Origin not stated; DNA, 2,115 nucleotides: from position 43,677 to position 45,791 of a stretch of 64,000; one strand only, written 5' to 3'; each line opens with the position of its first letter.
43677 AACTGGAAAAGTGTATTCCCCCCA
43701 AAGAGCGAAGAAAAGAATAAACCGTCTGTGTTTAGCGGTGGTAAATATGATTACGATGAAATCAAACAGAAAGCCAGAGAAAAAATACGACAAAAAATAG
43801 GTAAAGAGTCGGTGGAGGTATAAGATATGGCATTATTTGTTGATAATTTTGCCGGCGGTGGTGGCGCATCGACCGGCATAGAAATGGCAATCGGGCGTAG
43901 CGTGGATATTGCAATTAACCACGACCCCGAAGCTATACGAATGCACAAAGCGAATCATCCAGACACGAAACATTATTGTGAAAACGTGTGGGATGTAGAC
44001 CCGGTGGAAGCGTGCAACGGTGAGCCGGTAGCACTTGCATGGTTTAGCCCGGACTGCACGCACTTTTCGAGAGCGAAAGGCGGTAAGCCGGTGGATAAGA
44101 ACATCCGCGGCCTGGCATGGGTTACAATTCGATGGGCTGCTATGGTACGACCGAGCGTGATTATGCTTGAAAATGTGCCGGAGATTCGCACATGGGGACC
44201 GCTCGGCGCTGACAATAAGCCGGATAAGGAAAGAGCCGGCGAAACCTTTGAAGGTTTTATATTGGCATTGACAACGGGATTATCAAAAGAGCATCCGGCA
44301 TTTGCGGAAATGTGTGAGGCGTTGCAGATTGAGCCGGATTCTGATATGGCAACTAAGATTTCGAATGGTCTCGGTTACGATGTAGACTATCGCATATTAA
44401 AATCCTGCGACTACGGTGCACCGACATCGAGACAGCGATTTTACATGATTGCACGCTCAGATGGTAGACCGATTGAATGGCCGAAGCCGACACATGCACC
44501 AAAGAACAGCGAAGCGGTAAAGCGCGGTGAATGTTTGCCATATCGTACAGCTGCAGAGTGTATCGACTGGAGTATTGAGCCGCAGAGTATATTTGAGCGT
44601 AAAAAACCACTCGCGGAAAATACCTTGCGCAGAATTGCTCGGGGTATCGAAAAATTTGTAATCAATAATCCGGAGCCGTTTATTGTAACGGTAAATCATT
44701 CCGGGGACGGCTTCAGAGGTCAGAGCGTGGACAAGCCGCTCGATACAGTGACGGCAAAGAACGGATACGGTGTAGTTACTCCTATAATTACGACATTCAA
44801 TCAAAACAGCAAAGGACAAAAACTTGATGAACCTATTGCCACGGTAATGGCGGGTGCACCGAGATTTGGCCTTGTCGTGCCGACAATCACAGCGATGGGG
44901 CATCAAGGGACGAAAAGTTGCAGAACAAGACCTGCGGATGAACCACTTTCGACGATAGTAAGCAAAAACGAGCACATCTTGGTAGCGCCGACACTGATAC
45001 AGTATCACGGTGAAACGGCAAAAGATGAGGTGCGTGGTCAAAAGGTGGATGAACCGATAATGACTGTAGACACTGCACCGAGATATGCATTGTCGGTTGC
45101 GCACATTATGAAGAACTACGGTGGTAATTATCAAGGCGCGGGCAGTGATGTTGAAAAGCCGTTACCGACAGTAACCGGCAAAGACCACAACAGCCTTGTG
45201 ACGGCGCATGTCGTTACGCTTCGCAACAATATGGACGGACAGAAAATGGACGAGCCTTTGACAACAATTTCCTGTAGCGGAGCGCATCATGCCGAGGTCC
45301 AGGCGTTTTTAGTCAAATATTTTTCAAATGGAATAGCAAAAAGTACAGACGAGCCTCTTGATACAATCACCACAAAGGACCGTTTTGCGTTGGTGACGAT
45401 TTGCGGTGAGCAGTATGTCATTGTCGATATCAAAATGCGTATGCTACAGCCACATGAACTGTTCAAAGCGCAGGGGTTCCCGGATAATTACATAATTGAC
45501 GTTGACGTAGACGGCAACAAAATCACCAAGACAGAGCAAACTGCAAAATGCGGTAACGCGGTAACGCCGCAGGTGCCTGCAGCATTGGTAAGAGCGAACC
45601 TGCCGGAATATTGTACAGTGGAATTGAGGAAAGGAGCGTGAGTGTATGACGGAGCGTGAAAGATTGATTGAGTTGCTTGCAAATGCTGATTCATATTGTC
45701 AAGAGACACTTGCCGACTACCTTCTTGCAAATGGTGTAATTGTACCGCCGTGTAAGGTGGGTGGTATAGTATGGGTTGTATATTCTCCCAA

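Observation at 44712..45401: C5 cytosine methyltransferase with seven tandem D(E/K)P-x-x-T modules in the variable region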

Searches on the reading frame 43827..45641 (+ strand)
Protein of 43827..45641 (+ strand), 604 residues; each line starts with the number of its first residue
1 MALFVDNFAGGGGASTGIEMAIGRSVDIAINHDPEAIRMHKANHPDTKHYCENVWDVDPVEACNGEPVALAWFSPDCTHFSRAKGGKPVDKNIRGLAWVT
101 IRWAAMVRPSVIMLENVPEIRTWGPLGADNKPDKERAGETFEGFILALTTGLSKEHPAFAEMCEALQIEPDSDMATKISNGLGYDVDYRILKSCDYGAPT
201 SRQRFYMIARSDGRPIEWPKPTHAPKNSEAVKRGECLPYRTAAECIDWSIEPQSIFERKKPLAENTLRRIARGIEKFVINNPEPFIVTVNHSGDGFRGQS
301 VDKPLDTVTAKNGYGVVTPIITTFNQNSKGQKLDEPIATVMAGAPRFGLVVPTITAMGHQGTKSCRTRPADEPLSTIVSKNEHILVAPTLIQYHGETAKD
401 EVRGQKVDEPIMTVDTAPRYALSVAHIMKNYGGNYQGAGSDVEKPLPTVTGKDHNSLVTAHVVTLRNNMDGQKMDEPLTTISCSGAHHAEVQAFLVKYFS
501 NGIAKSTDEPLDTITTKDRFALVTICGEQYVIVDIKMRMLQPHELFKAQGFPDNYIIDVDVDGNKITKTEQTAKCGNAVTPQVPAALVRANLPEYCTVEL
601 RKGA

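Call 3: search_protein_families(library=pfam, proteins=[window:43827-45641:+], max_evalue=1)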
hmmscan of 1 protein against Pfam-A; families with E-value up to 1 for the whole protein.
window:43827-45641:+ (604 aa): 1 family
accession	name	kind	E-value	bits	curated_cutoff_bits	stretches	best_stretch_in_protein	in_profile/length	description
PF00145.23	DNA_methylase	-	1.6e-25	90.6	22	3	4-121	3-115/324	C-5 cytosine-specific DNA methylase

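Call 4: search_protein_families(library=ncbifam, proteins=[window:43827-45641:+], max_evalue=1)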
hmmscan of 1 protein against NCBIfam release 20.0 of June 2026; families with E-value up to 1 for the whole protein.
window:43827-45641:+ (604 aa): 2 families
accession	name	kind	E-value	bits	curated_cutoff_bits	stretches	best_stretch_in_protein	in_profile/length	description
TIGR00675.1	dcm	superfamily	3.3e-21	76.3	100.65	3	4-120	1-113/329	DNA (cytosine-5-)-methyltransferase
NF007772.0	PRK10458.1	subfamily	0.15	10.6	710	1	4-52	91-141/472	DNA cytosine methylase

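Call 5: search_protein_families(library=phrogs, proteins=[window:43827-45641:+], max_evalue=0.01)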
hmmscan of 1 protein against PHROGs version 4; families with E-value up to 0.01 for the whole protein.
window:43827-45641:+ (604 aa): 8 families
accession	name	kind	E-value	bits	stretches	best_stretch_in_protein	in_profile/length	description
phrog_116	-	other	5.1e-104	350.1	1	4-597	210-495/779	DNA methyltransferase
phrog_23072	-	other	3.5e-70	238.5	3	437-597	208-393/400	DNA methyltransferase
phrog_29443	-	unknown function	2.2e-67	228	1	3-149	4-151/273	-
phrog_363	-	other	4.6e-35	122.3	1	4-217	56-221/327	DNA methyltransferase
phrog_5999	-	other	8.2e-30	104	1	2-99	3-102/109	DNA methyltransferase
phrog_13621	-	unknown function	3.3e-29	102.2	1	513-597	31-114/121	-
phrog_16427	-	other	5.4e-05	24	1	443-586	31-163/235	DNA methyltransferase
phrog_8411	-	unknown function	0.0043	17.8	0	533-555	164-186/206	-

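Call 6: search_solved_structures(query=window:43827-45641:+, max_evalue=0.01, show_alignments=2)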
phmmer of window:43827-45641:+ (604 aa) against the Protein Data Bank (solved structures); distinct sequences matched with E-value up to 0.01: 17.
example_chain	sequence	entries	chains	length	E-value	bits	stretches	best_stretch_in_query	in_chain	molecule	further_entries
3g7u_A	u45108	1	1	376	1.2e-07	33.9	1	4-131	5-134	Cytosine-specific methyltransferase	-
8yf3_A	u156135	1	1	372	0.00031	22.7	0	5-54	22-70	Cytosine-specific methyltransferase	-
9ped_A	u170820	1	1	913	0.00031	22.7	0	182-224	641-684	DNA (cytosine-5)-methyltransferase 1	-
9m5u_A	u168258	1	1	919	0.00031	22.7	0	182-224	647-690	DNA (cytosine-5)-methyltransferase 1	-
9v4p_A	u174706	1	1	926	0.00032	22.6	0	182-224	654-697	DNA (cytosine-5)-methyltransferase 1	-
9peb_A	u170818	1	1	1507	0.0016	20.4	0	182-224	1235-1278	DNA (cytosine-5)-methyltransferase 1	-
9pec_A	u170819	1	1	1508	0.0016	20.4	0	182-224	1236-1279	DNA (cytosine-5)-methyltransferase 1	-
9m5x_A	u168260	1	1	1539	0.0017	20.3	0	182-224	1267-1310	DNA (cytosine-5)-methyltransferase 1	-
9v4o_A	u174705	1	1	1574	0.0018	20.2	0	182-224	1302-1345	DNA (cytosine-5)-methyltransferase 1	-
10mh_A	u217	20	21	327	0.0036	19.2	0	178-221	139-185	PROTEIN (CYTOSINE-SPECIFIC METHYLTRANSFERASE HHAI) | HaeIII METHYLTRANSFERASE | Modification methylase HhaI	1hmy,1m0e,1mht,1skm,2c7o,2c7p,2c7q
1svu_A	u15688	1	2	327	0.0037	19.2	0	178-221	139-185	Modification methylase HhaI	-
2i9k_A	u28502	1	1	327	0.0037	19.2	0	178-221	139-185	Modification methylase HhaI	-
1fjx_A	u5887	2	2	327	0.0038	19.1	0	178-221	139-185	HHAI DNA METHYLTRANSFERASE | MODIFICATION METHYLASE HHAI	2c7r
2uyh_A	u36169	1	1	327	0.0038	19.1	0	178-221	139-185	MODIFICATION METHYLASE HHAI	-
2z6a_A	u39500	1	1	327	0.0042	18.9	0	177-221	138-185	Modification methylase HhaI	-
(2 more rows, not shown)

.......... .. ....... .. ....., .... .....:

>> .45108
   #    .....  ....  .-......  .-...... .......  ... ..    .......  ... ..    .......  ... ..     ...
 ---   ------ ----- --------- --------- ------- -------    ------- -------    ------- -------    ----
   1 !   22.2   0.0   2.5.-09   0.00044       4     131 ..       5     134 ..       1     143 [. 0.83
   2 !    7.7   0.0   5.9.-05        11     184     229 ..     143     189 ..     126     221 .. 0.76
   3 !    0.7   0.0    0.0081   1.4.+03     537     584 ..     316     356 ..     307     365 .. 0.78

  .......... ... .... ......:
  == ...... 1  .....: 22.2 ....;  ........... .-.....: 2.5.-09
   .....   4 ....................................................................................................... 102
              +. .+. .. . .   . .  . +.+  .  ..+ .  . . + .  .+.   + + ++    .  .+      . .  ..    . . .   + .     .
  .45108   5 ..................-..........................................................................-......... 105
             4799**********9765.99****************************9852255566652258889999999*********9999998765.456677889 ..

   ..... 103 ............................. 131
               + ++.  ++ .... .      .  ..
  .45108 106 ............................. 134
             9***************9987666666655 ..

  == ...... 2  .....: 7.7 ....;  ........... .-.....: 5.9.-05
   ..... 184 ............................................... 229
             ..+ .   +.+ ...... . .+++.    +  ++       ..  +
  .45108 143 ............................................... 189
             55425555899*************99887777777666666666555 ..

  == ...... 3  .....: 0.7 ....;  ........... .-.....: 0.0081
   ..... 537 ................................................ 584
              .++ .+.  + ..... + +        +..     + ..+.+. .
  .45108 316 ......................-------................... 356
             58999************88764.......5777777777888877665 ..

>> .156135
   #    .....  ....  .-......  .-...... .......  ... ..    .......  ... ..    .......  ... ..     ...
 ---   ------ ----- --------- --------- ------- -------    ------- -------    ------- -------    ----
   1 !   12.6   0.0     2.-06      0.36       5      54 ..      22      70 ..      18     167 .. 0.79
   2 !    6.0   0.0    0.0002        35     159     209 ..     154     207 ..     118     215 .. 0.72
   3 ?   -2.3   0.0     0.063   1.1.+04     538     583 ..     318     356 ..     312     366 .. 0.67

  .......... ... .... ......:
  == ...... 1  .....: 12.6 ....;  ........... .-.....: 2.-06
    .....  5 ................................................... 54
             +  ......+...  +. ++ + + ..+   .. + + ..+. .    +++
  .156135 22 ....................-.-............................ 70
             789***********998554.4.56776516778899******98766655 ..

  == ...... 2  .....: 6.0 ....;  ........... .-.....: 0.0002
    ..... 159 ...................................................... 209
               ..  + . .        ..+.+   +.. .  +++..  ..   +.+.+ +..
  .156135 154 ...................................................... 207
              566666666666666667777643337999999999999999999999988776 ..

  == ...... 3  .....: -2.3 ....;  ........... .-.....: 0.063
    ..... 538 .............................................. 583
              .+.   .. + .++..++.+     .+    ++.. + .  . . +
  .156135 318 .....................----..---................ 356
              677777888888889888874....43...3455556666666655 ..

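Call 10: search_dna_similar(query=window:43827-45641:+, collection=phages, mode=protein, max_rows=40)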
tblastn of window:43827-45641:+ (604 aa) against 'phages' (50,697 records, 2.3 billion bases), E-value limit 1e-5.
Records with a match: 355; places in all: 391; records where one place covers at least 80% of the query: 251.
Best place of each record, by identity: 60-80% 2; <60% 353.
By first word of the organism name: Gordonia 117; Mycobacterium 59; Pseudomonas 38; Arthrobacter 34; Vibrio 20; Cellulophaga 7; Aeromonas 6; Bacteriophage 4; Klebsiella 4; Burkholderia 4; and 34 more.
By host as written in the record: Gordonia terrae 3612 105; - 32; Mycobacterium smegmatis mc2 155 31; Arthrobacter globiformis NRRL B-2979 SEA 14; Arthrobacter globiformis B-2979 10; Mycobacterium smegmatis mc#155 9; Arthrobacter globiformis NRRL B-2979 9; Pseudomonas aeruginosa 7; and 92 more.
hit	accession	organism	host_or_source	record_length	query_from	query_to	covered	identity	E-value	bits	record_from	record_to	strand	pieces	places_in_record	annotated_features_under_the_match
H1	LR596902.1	Roseburia phage Jekyll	-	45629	3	599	99%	52.9%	0e+0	636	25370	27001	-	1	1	cytosine DNA methylase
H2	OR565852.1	Citrobacter phage phiNP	Citrobacter rodentium DBS100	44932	3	596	98%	52.6%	0e+0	625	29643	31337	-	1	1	met: putative methylase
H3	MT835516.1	Bacteriophage sp.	human fecal samples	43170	3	599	99%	51.9%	0e+0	639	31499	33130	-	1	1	record has no annotation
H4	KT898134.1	Aeromonas phage phiARM81mr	Aeromonas sp. ARM81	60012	3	596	98%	51.6%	0e+0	581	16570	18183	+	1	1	C-5 cytosine-specific DNA methylase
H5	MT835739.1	Bacteriophage sp.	human fecal samples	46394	3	596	98%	51.5%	0e+0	624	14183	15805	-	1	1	record has no annotation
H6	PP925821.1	Escherichia phage Eeyore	Escherichia coli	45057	3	604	100%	50.2%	0e+0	617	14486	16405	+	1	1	DNA methyltransferase | anti-repressor Ant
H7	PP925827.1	Escherichia phage Flotzy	Escherichia coli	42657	3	596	98%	50.5%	0e+0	616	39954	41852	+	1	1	DNA methyltransferase | anti-repressor Ant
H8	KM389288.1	Escherichia phage Phi06_2987 S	-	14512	3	596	98%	50.5%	0e+0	616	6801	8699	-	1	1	record has no annotation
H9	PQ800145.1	Klebsiella phage Kpn_R1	Klebsiella pneumoniae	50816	3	596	98%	50.2%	0e+0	607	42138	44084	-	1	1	record has no annotation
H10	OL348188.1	Aeromonas phage vB_AsaM_LPM4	Aeromonas salmonicida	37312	3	596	98%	49.6%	7e-175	556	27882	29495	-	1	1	C-5 cytosine-specific DNA methylase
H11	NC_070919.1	Aeromonas phage vB_AsaM_LPM4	Aeromonas salmonicida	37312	3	596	98%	49.6%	7e-175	556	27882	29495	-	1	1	C-5 cytosine-specific DNA methylase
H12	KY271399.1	Klebsiella phage 5 LV-2017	Klebsiella pneumoniae KH43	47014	3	596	98%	49.5%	0e+0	598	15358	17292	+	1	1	putative methylase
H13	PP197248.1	Acetoanaerobium phage ANDSL2_ph1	Acetoanaerobium noterae DSL2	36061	1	604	100%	48.2%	5e-132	621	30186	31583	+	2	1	hypothetical protein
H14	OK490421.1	Klebsiella phage Kp4866-6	Klebsiella pneumoniae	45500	3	596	98%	48.8%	0e+0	601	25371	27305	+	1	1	record has no annotation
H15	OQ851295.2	Vibrio phage PVP-XSN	Vibrio parahaemolyticus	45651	3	592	98%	48.9%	7e-123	594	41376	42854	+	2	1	DNA methylase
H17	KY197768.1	Bacillus phage phi105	Bacillus sp.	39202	3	599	98%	48.2%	3e-114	554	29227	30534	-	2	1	none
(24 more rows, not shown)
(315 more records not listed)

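Call 11: find_homologous_proteins(query=window:43827-45641:+, max_evalue=0.00001)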
Query window:43827-45641:+ (604 aa): 8000 proteins with E <= 0.00001 among 8000 candidates; the best 120 are listed.
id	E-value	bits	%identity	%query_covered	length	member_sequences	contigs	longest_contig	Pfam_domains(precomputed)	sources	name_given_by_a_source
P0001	0.0e+0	1412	100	100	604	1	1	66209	PF00145.24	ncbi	-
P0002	0.0e+0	1205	86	100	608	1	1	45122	PF00145.24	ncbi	-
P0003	0.0e+0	1113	74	98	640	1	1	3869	PF00145.24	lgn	-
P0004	0.0e+0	1067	72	99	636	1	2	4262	PF00145.24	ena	-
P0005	0.0e+0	1061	75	98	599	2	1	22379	PF00145.24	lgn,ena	-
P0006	0.0e+0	1058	75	99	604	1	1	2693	PF00145.24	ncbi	-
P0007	0.0e+0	1055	76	99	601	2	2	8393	PF00145.24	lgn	-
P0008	0.0e+0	1055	71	99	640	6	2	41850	PF00145.24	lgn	-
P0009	0.0e+0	1055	76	98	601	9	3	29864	PF00145.24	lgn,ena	-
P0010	0.0e+0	1053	67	99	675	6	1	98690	PF00145.24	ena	-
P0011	0.0e+0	1051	76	99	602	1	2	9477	PF00145.24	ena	-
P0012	0.0e+0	1051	75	98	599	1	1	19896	PF00145.24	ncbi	-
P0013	0.0e+0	1050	57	98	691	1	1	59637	PF00145.24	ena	-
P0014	0.0e+0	1050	71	99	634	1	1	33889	PF00145.24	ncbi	-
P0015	0.0e+0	1048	75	99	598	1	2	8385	PF00145.24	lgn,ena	-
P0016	0.0e+0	1045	75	98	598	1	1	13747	PF00145.24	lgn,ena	-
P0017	0.0e+0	1044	69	98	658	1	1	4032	PF00145.24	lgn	-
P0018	0.0e+0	1044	70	99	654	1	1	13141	PF00145.24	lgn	-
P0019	0.0e+0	1044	75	98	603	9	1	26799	PF00145.24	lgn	-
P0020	0.0e+0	1042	75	99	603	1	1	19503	PF00145.24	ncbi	-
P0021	0.0e+0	1041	75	98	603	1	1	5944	PF00145.24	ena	-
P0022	0.0e+0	1041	75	99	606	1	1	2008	PF00145.24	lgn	-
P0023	0.0e+0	1040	73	100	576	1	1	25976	PF00145.24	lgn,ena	-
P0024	0.0e+0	1039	74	99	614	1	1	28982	PF00145.24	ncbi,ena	-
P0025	0.0e+0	1038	74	99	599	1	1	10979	PF00145.24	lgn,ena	-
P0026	0.0e+0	1038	74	99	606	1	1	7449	PF00145.24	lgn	-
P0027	0.0e+0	1037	75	98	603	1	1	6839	PF00145.24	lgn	-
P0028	0.0e+0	1037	75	98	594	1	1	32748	PF00145.24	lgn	-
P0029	0.0e+0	1037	75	98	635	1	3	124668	PF00145.24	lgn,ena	-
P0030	0.0e+0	1037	74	99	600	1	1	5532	PF00145.24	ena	-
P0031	0.0e+0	1036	74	98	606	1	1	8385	PF00145.24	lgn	-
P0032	0.0e+0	1035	75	98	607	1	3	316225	PF00145.24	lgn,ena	-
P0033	0.0e+0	1035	74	100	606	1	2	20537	PF00145.24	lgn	-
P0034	0.0e+0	1035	74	99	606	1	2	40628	PF00145.24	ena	-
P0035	0.0e+0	1034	75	98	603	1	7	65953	PF00145.24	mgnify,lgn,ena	mgnify:FL=1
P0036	0.0e+0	1034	74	100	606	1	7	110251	PF00145.24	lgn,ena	-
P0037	0.0e+0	1034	74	99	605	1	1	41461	PF00145.24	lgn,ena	-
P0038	0.0e+0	1034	75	99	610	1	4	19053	PF00145.24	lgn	-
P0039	0.0e+0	1033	75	98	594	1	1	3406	PF00145.24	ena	-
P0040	0.0e+0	1033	75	98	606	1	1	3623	PF00145.24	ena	-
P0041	0.0e+0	1033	75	99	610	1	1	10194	PF00145.24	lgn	-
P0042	0.0e+0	1033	74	100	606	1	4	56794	PF00145.24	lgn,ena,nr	nr:MAG TPA: DNA cytosine methyltransferase [Caudoviricetes sp.]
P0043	0.0e+0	1032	74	100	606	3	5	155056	PF00145.24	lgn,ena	-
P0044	0.0e+0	1032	75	98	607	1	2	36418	PF00145.24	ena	-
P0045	0.0e+0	1032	74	98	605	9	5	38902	PF00145.24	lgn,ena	-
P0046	0.0e+0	1032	75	99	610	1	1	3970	PF00145.24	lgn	-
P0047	0.0e+0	1032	75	98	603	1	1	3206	PF00145.24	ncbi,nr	ncbi:MAG: DNA cytosine methyltransferase [Clostridiales bacterium]|nr:DNA cytosine methyltransferase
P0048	0.0e+0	1032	74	100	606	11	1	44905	PF00145.24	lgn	-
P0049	0.0e+0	1032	75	99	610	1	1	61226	PF00145.24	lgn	-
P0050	0.0e+0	1032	75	99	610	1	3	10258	PF00145.24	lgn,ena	-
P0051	0.0e+0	1031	74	100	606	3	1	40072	PF00145.24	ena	-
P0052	0.0e+0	1031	74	99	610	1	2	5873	PF00145.24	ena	-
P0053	0.0e+0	1031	74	99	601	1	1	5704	PF00145.24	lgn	-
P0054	0.0e+0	1031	75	99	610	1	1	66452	PF00145.24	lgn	-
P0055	0.0e+0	1031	73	98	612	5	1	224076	PF00145.24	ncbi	-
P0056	0.0e+0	1031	74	98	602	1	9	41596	PF00145.24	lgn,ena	-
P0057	0.0e+0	1031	75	99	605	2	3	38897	PF00145.24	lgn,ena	-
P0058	0.0e+0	1031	75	99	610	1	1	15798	PF00145.24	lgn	-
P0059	0.0e+0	1031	75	98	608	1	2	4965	PF00145.24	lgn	-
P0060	0.0e+0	1031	74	100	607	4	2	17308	PF00145.24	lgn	-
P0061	0.0e+0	1030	75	98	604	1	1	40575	PF00145.24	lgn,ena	-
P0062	0.0e+0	1030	74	98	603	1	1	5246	PF00145.24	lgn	-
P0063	0.0e+0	1030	75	98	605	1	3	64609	PF00145.24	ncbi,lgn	-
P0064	0.0e+0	1030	75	98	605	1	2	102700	PF00145.24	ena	-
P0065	0.0e+0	1030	74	98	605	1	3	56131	PF00145.24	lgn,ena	-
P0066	0.0e+0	1029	74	99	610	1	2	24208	PF00145.24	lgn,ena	-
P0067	0.0e+0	1029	74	99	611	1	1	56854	PF00145.24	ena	-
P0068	0.0e+0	1029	72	100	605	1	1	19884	PF00145.24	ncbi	-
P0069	0.0e+0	1029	75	98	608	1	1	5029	PF00145.24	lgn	-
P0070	0.0e+0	1029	75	98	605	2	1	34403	PF00145.24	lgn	-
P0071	0.0e+0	1029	74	98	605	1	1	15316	PF00145.24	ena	-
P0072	0.0e+0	1029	74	99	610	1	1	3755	PF00145.24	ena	-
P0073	0.0e+0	1029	74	99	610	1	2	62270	PF00145.24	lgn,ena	-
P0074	0.0e+0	1028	74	98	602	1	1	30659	PF00145.24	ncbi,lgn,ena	-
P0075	0.0e+0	1028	74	98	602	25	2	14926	PF00145.24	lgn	-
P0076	0.0e+0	1028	74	99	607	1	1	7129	PF00145.24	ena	-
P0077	0.0e+0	1028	74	98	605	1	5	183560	PF00145.24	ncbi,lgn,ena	-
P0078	0.0e+0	1028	70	99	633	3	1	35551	PF00145.24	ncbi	-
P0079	0.0e+0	1028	74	100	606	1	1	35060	PF00145.24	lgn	-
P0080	0.0e+0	1028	74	99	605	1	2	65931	PF00145.24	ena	-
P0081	0.0e+0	1028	74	99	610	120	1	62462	PF00145.24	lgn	-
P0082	0.0e+0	1027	74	98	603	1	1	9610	PF00145.24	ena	-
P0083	0.0e+0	1027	61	98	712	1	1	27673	PF00145.24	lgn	-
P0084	0.0e+0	1027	75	98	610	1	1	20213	PF00145.24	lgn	-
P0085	0.0e+0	1027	74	98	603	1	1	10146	PF00145.24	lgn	-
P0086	0.0e+0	1027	74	98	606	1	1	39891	PF00145.24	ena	-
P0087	0.0e+0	1027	74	99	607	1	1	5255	PF00145.24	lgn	-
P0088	0.0e+0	1027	73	98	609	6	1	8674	PF00145.24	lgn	-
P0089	0.0e+0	1027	74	98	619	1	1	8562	PF00145.24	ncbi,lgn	-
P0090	0.0e+0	1026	74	99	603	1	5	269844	PF00145.24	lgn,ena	-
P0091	0.0e+0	1026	74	98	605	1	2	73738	PF00145.24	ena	-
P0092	0.0e+0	1026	74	99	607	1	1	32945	PF00145.24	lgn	-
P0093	0.0e+0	1026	73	98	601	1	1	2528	PF00145.24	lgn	-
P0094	0.0e+0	1026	66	99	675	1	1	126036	PF00145.24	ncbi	-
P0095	0.0e+0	1026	74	99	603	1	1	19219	PF00145.24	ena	-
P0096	0.0e+0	1026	74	98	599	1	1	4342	PF00145.24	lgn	-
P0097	0.0e+0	1026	74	99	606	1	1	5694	PF00145.24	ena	-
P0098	0.0e+0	1026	75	98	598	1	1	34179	PF00145.24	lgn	-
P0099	0.0e+0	1025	74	98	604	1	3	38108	PF00145.24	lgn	-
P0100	0.0e+0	1025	73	100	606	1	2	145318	PF00145.24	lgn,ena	-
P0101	0.0e+0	1025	74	98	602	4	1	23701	PF00145.24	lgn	-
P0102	0.0e+0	1025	73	100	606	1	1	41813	PF00145.24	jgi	jgi:DNA (cytosine-5)-methyltransferase 1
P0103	0.0e+0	1024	73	100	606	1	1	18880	PF00145.24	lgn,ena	-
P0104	0.0e+0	1024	73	100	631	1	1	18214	PF00145.24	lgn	-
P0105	0.0e+0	1024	74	98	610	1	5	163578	PF00145.24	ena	-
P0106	0.0e+0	1024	74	98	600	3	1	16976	PF00145.24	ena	-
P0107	0.0e+0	1023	74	99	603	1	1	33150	PF00145.24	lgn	-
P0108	0.0e+0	1023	74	98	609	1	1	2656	PF00145.24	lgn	-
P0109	0.0e+0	1023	73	98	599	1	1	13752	PF00145.24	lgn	-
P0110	0.0e+0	1023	75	98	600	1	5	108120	PF00145.24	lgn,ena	-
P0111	0.0e+0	1023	73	98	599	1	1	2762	PF00145.24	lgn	-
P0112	0.0e+0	1022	74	98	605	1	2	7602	PF00145.24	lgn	-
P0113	0.0e+0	1022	74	98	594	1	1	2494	PF00145.24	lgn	-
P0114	0.0e+0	1021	74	99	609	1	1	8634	PF00145.24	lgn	-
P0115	0.0e+0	1021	69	98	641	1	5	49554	PF00145.24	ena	-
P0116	0.0e+0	1020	73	99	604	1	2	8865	PF00145.24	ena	-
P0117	0.0e+0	1020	73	100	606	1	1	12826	PF00145.24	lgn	-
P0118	0.0e+0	1019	74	99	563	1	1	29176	PF00145.24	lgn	-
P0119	0.0e+0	1018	72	100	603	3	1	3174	PF00145.24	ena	-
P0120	0.0e+0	1018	73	99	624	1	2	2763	PF00145.24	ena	-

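Call 15: list_cluster_members(proteins=[P0001, P0002, P0042])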
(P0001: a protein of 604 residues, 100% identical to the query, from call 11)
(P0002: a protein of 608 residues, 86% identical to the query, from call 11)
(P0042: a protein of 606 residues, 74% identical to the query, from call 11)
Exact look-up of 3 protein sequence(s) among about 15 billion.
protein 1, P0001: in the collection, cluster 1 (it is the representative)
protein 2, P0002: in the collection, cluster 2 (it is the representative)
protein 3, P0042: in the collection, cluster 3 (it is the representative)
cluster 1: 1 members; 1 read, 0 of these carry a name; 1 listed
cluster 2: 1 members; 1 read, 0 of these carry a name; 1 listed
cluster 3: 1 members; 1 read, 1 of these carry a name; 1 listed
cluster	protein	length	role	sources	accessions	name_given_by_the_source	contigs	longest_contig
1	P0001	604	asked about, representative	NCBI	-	-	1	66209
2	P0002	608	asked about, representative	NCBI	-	-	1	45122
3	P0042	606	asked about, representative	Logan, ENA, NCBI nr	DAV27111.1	MAG TPA: DNA cytosine methyltransferase [Caudoviricetes sp.]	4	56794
